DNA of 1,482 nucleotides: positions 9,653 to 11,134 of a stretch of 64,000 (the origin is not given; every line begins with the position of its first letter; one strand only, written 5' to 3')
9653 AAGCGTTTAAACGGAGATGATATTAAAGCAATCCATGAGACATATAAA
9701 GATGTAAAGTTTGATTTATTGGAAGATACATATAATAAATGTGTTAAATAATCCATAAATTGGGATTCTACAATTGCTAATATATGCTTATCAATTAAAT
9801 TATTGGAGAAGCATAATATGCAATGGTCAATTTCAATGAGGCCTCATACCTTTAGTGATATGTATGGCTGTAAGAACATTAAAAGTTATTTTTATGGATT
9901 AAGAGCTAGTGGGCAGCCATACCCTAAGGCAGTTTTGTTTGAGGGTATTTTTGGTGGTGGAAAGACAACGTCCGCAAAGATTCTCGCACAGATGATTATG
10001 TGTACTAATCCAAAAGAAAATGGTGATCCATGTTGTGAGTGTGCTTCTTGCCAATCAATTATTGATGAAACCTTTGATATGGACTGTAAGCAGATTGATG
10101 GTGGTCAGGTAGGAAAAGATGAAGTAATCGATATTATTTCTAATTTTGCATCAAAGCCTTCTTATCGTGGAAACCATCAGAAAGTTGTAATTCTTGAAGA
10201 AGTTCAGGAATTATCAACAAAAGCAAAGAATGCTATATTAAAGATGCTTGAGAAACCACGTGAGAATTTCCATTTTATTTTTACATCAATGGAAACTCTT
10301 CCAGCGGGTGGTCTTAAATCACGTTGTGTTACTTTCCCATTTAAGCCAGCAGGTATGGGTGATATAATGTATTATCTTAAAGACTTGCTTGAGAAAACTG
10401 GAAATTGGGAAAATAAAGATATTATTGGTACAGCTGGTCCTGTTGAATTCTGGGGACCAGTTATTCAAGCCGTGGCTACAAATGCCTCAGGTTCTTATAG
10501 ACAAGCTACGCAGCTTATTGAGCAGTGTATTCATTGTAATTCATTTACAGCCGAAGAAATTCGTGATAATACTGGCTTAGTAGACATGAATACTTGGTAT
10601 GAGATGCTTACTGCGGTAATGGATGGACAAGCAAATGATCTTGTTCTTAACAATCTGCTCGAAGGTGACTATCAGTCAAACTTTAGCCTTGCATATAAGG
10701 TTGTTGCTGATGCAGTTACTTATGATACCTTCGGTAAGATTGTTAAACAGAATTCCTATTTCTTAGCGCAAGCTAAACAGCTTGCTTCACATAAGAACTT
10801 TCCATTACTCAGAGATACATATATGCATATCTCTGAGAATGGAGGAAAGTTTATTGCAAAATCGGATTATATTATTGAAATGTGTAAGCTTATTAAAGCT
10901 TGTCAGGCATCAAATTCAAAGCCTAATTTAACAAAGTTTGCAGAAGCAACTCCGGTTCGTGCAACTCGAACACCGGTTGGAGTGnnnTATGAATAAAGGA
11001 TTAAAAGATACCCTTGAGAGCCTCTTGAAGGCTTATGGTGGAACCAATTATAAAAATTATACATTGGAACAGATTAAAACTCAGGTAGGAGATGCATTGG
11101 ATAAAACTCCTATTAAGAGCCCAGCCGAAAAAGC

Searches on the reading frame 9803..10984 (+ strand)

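Call 13: search_protein_families(library=phrogs, proteins=[window:9803-10984:+], max_evalue=0.00001)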
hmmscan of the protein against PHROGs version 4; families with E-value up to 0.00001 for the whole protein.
window:9803-10984:+ (394 aa): 3 families
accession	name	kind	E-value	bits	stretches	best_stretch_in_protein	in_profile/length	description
phrog_5846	-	DNA, RNA and nucleotide metabolism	4.1e-39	135.9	1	9-305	7-265/380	clamp loader of DNA polymerase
phrog_168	-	DNA, RNA and nucleotide metabolism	6.6e-17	63.2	1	3-320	6-289/314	clamp loader of DNA polymerase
phrog_11838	-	DNA, RNA and nucleotide metabolism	4.8e-10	40.2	0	82-198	55-174/420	clamp loader of DNA polymerase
